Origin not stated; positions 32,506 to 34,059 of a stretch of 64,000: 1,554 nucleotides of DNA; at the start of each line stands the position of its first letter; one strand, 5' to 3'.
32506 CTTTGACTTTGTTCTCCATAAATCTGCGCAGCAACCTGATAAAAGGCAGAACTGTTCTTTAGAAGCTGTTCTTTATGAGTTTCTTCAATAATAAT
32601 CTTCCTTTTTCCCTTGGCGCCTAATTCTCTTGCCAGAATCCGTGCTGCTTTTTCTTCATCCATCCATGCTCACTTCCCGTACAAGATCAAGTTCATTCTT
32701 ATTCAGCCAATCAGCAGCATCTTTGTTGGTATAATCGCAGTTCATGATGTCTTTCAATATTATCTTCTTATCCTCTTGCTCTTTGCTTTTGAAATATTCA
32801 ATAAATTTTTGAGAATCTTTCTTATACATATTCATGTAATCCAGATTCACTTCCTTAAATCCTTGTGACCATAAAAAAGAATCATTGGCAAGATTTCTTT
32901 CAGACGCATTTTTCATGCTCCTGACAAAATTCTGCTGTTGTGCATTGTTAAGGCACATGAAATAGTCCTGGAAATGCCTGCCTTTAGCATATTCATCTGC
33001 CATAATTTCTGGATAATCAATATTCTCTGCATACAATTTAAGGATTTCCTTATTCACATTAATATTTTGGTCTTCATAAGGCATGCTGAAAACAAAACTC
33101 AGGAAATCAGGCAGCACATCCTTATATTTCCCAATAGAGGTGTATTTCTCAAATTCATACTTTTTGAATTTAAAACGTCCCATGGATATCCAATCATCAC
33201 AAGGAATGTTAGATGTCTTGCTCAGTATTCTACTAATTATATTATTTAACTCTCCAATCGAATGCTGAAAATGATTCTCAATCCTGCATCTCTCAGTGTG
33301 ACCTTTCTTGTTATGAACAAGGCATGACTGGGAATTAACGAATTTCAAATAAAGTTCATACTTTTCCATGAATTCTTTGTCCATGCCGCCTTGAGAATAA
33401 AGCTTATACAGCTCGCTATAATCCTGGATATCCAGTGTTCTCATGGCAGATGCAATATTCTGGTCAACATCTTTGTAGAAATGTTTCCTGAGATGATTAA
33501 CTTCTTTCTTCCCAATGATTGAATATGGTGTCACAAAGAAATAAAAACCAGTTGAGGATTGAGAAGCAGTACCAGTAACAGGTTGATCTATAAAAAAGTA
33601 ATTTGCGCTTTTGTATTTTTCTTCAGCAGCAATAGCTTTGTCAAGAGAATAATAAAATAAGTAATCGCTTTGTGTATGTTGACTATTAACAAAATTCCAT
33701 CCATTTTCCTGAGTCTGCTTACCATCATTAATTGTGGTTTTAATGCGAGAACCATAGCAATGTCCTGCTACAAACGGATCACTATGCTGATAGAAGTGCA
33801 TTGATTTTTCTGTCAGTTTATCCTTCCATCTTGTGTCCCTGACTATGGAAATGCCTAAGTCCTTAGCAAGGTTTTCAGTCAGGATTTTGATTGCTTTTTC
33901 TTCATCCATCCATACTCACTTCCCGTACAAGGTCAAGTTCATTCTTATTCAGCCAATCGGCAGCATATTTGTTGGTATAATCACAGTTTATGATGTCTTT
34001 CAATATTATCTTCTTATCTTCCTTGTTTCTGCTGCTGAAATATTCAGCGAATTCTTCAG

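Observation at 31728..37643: Tandem array of four paralogs of an unknown protein family with homogenised ends and 8-nt start/stop overlaps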

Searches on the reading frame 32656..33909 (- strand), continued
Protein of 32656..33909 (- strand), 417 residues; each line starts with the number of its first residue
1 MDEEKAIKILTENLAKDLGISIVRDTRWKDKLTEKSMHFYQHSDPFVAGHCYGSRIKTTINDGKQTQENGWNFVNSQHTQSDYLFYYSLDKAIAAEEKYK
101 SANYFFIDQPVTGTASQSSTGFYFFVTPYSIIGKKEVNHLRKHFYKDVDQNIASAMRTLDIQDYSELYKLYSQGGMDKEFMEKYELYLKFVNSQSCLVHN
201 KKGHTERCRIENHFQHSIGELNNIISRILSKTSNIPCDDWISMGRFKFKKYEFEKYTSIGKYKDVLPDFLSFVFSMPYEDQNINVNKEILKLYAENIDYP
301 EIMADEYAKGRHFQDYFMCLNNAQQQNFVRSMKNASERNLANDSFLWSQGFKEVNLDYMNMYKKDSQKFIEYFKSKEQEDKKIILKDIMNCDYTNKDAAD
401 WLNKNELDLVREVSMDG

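Call 91: search_protein_families(library=pfam, alignment_id=A7, max_evalue=0.001)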
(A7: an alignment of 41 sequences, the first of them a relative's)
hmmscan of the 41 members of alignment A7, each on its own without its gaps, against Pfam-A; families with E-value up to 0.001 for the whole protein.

A. member 1, P0126 (381 aa): 1 family
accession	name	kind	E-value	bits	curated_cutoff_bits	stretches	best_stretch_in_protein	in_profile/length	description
PF13424.12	TPR_12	-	0.00086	19.9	30.1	0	98-143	24-71/77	Tetratricopeptide repeat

B. families by the number of members that match (of 41 scanned): 4 families
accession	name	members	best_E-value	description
PF01493.24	GXGXG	2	1.2e-08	GXGXG motif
PF02096.25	60KD_IMP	1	2.8e-20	60Kd inner membrane protein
PF08969.16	USP8_dimer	1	1.6e-07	USP8 dimerisation domain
PF13424.12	TPR_12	1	0.00086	Tetratricopeptide repeat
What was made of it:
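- Tried and rejected: Domains fused to the module: a Pfam scan of 41 module-bearing proteins gave only isolated hits (GXGXG in two, 60KD_IMP in one, TPR) and no common theme (call 91).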

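Call 96: search_protein_families(library=pfam, proteins=[P0182, P0165, P0126, P0127, P0135, P0185], max_evalue=5)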
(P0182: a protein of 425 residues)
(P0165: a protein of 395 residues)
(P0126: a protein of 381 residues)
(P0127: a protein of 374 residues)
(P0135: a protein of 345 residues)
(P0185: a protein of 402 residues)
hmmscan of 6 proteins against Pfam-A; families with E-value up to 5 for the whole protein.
P0182 (425 aa): 3 families
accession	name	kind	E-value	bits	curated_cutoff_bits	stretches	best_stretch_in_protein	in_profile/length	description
PF21786.3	Bflower_3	-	0.018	15.4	34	1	161-219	10-69/125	6-fold beta flower protein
PF19276.4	HD_assoc_2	-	0.19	11.6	23.1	1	142-236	52-147/222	HD associated region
PF16502.10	DUF5059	-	0.34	10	25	1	88-118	374-404/619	Domain of unknown function (DUF5059)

P0165 (395 aa): 1 family
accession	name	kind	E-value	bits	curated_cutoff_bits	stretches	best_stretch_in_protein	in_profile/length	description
PF22627.1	AglB_core-like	-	0.29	12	27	1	50-126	14-97/111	AglB core domain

P0126 (381 aa): 13 families
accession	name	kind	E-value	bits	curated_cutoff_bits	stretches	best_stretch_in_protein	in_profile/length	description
PF13424.12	TPR_12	-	0.00086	19.9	30.1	0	98-143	24-71/77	Tetratricopeptide repeat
PF19423.4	E3_UBR4_N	-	0.001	16.9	25.1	1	142-222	1297-1374/1578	E3 ubiquitin-protein ligase UBR4 N-terminal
PF14938.12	SNAP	-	0.0042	17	25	1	88-213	25-144/282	Soluble NSF attachment protein, SNAP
PF25170.1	TPR_WDR35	-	0.0084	16.4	27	1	155-196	9-50/68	WD repeat-containing protein 35, TPR repeats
PF23774.1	TPR_GEMI5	-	0.012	15.6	33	1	150-187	70-107/209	GEMI5 TPR domain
PF13494.11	DUF4119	-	0.016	16.1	27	1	299-339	17-59/87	Domain of unknown function, B. Theta Gene description (DUF4119)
PF13176.12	TPR_7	-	0.02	15.4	27.9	0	177-189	13-25/36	Tetratricopeptide repeat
PF08590.15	DUF1771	-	0.044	14.5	28.7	1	142-190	7-55/64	Domain of unknown function (DUF1771)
PF06069.16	PerC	-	0.058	14.1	22.6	1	89-122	5-38/90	PerC transcriptional activator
PF13181.12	TPR_8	-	0.099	13.3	25.7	0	263-286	4-27/34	Tetratricopeptide repeat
PF13174.12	TPR_6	-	0.36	12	26.3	0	175-190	12-27/33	Tetratricopeptide repeat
PF00637.26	Clathrin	-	3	8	29.6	0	155-201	75-121/143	Region in Clathrin and VPS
PF24722.1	DUF7674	-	3.3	8.3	27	1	142-167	42-66/111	Domain of unknown function (DUF7674)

P0127 (374 aa): 0 families

P0135 (345 aa): 0 families

P0185 (402 aa): 3 families
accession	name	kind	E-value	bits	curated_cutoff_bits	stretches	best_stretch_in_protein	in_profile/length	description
PF09374.15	PG_binding_3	-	0.0091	16.6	24.6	0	198-221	26-49/76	Predicted Peptidoglycan domain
PF12295.13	Symplekin_C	-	0.042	14.2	25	1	205-299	49-144/182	Symplekin tight junction protein C terminal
PF08970.15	Sda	-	1.2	9.4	22.6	0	212-223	7-18/45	Sporulation inhibitor A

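Call 106: find_related_loci(query=A2, collection=viral_contigs, flank=5000)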
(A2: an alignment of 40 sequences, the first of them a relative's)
Query A2 (417 aa) in viral_contigs; peptide patterns used: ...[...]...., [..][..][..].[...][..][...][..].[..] (x = any residue, [..] = any of these).
86 stretches matched a pattern, but none encodes a relative of the query by tblastn (E <= 1e-3).

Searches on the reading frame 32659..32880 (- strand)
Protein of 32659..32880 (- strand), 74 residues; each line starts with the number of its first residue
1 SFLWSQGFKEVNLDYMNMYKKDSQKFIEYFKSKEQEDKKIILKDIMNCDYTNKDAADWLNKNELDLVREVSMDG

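Call 95: search_solved_structures(query=A8, max_evalue=10)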
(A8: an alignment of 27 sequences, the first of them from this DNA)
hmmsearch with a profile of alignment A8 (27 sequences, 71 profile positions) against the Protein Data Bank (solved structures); distinct sequences matched with E-value up to 10: 7.
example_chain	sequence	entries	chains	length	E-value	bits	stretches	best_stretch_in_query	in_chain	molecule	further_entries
3dm9_B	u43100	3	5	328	0.28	14.3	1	28-69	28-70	Signal recognition particle receptor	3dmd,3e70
5c39_A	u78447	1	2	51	0.6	13.2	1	7-57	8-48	P0 Manganese cluster peptide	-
1mft_A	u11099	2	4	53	0.67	13.1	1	7-57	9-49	Four-helix bundle model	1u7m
4wvm_A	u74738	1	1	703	0.8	12.8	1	34-62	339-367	Stonustoxin subunit alpha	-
9m0n_A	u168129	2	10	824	0.83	12.8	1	28-58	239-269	Tetratricopeptide repeat protein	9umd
6yfm_AA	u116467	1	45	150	1.4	12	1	19-44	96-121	coat protein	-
7abh_7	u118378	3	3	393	3.7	10.7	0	9-40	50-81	DNA/RNA-binding protein KIN17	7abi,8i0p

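Call 96: search_protein_families(library=pfam, proteins=[window:32659-32880:-], max_evalue=5)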
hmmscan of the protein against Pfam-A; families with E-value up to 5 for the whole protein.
seq(74 aa): 1 family
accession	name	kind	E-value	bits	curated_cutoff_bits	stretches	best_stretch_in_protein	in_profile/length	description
PF21109.2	Stonustoxin_helical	-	0.029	14.9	27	1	6-63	33-92/96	Stonustoxin helical domain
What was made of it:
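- On Any curated protein family (Pfam, NCBIfam, PHROGs), for the four paralogs: The C-terminal module searched on its own also gave nothing (calls 95, 96).
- The module has no similarity to any known docking, targeting or secretion domain (calls 95, 96).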
